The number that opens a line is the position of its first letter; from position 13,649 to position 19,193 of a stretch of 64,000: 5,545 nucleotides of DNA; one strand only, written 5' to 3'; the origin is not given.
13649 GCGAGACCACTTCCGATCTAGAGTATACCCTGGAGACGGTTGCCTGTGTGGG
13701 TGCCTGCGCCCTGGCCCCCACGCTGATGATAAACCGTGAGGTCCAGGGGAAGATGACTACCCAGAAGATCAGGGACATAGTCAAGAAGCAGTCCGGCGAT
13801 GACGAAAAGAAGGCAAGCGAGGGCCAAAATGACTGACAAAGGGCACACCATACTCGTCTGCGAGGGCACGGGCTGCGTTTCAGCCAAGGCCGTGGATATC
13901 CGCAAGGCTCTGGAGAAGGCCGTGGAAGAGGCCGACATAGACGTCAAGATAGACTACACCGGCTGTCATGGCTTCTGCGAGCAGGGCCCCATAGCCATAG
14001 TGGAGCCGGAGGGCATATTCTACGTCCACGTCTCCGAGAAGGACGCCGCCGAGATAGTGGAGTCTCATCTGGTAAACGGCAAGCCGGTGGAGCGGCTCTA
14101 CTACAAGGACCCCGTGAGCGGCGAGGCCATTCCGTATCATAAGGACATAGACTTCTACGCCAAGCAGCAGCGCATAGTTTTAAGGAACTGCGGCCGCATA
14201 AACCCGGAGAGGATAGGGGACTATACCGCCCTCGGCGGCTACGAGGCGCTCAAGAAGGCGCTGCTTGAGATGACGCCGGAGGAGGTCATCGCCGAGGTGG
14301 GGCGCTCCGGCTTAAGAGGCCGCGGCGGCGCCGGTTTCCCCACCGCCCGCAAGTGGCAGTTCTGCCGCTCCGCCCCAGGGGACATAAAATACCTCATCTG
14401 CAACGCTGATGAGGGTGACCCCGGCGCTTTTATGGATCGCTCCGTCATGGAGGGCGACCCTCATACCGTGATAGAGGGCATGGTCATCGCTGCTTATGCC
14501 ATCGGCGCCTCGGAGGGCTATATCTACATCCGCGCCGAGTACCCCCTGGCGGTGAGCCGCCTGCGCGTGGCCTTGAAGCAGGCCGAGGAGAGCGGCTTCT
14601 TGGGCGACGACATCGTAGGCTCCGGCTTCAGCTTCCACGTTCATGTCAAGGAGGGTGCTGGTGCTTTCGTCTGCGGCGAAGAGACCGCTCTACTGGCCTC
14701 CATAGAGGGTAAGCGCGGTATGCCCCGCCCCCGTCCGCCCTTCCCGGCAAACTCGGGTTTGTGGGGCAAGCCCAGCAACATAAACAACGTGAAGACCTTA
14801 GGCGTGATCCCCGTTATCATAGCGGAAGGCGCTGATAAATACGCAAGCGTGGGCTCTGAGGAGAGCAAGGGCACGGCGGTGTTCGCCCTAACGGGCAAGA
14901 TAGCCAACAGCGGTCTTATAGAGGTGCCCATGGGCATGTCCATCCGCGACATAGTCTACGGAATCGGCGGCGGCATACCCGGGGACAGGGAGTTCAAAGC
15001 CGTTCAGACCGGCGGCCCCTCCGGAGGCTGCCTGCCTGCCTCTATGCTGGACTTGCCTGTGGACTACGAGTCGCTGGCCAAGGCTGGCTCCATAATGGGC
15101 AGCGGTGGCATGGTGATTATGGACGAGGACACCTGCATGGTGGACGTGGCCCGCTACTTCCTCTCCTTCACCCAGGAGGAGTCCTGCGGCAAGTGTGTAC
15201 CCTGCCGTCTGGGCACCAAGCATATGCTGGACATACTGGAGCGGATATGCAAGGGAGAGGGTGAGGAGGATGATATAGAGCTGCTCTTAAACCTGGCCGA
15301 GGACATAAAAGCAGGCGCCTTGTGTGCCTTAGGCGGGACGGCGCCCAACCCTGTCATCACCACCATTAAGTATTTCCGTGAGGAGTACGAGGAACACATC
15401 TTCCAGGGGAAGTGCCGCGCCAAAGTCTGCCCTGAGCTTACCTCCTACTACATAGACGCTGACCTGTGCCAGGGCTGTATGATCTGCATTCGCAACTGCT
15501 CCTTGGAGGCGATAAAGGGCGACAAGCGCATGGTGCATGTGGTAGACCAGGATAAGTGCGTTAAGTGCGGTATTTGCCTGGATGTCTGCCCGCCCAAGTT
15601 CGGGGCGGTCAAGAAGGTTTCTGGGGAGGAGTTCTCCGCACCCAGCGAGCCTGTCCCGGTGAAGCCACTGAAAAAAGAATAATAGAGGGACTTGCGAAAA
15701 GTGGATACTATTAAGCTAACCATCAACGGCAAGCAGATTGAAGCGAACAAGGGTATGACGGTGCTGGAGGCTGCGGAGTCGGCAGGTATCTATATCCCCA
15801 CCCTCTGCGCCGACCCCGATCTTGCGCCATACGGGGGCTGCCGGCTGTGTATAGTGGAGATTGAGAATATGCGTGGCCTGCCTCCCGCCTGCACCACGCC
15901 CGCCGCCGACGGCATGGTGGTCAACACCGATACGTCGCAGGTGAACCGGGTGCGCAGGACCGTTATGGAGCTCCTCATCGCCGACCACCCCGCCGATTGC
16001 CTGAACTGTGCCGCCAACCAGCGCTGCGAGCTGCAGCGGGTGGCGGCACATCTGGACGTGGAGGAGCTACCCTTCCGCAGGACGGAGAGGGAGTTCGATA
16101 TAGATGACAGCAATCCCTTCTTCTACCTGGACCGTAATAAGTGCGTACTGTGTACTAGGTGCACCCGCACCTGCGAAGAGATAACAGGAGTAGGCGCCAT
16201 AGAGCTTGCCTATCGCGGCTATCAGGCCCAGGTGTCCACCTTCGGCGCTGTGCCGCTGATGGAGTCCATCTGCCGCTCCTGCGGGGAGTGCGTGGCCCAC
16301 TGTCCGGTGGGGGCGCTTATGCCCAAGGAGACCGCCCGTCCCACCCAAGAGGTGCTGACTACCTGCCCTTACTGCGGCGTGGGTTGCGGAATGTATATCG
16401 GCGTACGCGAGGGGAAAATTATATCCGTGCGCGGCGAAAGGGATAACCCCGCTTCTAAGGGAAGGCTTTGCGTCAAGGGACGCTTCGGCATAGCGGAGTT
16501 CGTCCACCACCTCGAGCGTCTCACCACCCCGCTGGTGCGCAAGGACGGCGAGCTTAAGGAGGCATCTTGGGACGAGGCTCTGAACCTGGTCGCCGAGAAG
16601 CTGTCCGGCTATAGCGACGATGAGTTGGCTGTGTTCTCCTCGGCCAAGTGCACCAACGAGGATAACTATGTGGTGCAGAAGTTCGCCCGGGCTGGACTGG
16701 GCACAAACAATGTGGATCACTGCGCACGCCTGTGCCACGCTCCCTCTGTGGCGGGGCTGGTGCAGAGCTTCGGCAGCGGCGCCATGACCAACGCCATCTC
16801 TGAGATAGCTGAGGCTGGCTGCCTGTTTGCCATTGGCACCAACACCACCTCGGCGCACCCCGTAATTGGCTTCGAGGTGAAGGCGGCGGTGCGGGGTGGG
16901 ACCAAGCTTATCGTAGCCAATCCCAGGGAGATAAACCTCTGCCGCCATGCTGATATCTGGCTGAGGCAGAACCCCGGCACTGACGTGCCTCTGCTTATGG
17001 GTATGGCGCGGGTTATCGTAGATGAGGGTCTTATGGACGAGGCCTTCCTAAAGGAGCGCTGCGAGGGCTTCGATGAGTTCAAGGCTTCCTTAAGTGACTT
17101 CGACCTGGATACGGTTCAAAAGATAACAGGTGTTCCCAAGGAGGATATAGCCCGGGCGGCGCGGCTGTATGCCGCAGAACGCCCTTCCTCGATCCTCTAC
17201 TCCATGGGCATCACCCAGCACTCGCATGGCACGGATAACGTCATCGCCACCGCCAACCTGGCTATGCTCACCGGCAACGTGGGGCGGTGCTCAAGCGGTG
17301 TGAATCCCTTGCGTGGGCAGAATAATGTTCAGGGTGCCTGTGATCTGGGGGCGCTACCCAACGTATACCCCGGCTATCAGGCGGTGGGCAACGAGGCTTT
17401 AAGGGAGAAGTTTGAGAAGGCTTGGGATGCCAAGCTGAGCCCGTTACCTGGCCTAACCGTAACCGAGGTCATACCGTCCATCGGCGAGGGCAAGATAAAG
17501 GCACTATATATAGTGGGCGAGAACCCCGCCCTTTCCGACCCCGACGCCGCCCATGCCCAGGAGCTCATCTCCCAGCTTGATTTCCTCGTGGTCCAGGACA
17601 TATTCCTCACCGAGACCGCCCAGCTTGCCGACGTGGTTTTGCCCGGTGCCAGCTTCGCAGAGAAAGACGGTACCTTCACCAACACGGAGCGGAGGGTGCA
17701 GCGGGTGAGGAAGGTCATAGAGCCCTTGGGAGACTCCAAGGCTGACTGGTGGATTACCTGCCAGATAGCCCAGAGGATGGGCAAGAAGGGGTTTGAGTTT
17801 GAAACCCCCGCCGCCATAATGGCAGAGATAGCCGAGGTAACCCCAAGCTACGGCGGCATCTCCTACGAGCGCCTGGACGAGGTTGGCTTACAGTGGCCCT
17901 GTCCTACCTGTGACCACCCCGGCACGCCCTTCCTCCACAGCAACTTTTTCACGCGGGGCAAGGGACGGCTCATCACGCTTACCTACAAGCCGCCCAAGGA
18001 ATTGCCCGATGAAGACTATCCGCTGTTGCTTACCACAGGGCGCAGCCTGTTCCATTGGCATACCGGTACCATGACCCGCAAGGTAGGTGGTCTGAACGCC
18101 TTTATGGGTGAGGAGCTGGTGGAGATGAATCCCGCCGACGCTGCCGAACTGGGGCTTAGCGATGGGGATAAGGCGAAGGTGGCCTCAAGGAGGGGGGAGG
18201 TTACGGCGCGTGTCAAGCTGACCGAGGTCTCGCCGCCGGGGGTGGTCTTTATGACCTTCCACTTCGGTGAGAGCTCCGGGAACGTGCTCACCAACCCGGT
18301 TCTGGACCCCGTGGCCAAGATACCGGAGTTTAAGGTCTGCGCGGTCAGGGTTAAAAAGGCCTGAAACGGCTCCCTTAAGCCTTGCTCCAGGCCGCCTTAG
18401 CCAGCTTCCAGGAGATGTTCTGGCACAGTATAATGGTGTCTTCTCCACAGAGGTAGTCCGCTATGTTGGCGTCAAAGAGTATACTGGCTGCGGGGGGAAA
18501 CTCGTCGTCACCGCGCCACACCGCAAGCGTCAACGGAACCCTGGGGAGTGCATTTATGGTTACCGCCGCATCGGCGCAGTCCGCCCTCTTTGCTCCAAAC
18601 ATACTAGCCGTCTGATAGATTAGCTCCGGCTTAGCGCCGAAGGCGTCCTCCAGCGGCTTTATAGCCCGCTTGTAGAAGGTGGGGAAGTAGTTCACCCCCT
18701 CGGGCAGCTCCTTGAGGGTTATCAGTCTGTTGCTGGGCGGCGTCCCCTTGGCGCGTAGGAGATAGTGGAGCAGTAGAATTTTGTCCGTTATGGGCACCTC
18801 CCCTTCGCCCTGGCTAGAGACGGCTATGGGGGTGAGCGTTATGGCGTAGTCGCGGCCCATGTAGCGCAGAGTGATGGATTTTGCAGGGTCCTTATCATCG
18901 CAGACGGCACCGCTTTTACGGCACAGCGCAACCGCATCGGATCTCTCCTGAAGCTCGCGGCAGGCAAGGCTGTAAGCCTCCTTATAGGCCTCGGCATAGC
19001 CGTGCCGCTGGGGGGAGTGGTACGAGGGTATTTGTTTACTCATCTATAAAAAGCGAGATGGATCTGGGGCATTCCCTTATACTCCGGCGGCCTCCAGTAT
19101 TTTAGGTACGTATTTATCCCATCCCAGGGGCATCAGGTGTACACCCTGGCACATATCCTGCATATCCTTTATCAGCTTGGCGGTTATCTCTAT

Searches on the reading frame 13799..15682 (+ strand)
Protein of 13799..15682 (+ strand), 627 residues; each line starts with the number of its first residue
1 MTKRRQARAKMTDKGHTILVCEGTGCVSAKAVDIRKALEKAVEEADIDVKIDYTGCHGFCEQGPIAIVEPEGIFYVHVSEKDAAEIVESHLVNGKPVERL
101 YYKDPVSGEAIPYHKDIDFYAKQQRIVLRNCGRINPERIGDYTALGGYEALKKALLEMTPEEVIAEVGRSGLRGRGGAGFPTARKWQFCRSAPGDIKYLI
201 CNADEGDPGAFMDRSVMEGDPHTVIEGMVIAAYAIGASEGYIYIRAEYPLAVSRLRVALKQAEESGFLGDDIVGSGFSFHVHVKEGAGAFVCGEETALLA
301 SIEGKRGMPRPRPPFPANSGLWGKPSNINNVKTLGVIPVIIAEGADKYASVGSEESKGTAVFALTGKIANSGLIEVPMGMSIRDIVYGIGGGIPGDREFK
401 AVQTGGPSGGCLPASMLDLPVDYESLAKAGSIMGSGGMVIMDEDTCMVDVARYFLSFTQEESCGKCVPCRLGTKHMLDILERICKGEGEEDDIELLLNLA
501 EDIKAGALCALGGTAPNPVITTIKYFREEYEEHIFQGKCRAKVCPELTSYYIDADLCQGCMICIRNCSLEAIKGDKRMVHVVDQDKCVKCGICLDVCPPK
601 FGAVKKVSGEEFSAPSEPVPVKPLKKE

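Call 65: search_protein_families(library=pfam, proteins=[window:13799-15682:+], max_evalue=0.000001)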
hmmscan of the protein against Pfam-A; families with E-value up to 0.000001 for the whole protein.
window:13799-15682:+ (627 aa): 4 families
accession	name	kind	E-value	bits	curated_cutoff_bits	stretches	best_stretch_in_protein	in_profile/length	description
PF01512.22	Complex1_51K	-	1.3e-47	161.8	31.2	1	168-338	2-149/150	Nuo51 FMN-binding domain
PF10589.14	NADH_4Fe-4S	-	7e-34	116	23.5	1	449-533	1-85/85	NADH-ubiquinone oxidoreductase-F iron-sulfur binding region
PF14697.11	Fer4_21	-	1.4e-08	35.2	35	1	552-598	3-52/59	4Fe-4S dicluster domain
PF00037.32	Fer4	-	4e-07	30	21.1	0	581-598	2-19/24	4Fe-4S binding domain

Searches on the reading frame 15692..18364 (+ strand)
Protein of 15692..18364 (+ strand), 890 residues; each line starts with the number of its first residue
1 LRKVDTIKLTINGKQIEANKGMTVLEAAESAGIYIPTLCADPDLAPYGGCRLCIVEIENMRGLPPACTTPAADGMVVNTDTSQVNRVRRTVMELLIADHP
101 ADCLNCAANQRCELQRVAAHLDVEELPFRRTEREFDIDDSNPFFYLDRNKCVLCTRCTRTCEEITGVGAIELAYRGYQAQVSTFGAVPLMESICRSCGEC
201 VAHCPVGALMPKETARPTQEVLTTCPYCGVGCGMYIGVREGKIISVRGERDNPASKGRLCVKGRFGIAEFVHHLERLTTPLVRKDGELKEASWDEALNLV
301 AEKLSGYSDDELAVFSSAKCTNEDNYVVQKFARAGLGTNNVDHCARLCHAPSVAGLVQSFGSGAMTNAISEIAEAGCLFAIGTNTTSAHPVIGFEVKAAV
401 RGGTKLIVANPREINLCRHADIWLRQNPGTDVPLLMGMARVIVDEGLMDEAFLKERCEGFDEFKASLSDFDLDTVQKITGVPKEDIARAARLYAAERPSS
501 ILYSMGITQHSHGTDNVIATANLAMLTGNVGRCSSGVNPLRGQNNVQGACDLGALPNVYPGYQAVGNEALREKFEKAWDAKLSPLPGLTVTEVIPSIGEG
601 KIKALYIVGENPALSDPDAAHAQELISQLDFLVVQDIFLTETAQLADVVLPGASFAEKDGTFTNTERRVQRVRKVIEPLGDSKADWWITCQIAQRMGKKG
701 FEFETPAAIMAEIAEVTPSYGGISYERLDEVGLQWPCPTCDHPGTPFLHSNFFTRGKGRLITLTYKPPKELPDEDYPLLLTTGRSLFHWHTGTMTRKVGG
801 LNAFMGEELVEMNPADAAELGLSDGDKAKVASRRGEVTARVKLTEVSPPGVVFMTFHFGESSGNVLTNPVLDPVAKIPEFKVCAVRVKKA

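Call 65: search_protein_families(library=pfam, proteins=[window:15692-18364:+], max_evalue=0.000001)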
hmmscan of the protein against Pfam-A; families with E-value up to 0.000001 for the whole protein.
window:15692-18364:+ (890 aa): 7 families
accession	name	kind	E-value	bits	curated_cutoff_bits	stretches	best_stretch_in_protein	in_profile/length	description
PF00384.28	Molybdopterin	-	6.4e-77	259.4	24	1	276-694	1-352/353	Molybdopterin oxidoreductase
PF01568.27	Molydop_binding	-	2.3e-35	121.4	26.8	1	778-884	1-110/110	Molydopterin dinucleotide binding domain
PF13510.11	Fer2_4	-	2.5e-20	72.8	22.8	1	6-81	3-81/82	2Fe-2S iron-sulfur cluster binding domain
PF04879.21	Molybdop_Fe4S4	-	3.1e-18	65.9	22.7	1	219-268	2-51/55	Molybdopterin oxidoreductase Fe4S4 domain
PF10588.14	NADH-G_4Fe-4S_3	-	3.3e-13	49.4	27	1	88-125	1-38/40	NADH-ubiquinone oxidoreductase-G iron-sulfur binding region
PF22117.2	Fer4_Nqo3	-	2.3e-09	37.8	27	1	142-209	2-66/67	NADH-quinone oxidoreductase subunit 3, ferredoxin-like domain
PF12838.12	Fer4_7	-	3.2e-07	31.1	27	1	150-208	1-52/52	4Fe-4S dicluster domain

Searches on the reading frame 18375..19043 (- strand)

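Call 21: search_protein_families(library=pfam, proteins=[window:18375-19043:-], max_evalue=0.00001)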
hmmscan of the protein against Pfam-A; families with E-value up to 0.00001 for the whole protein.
window:18375-19043:- (222 aa): 1 family
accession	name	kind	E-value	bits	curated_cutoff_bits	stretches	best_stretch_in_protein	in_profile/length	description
PF12654.12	DUF3786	-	1.8e-49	168.1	27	1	38-208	3-171/176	Domain of unknown function (DUF3786)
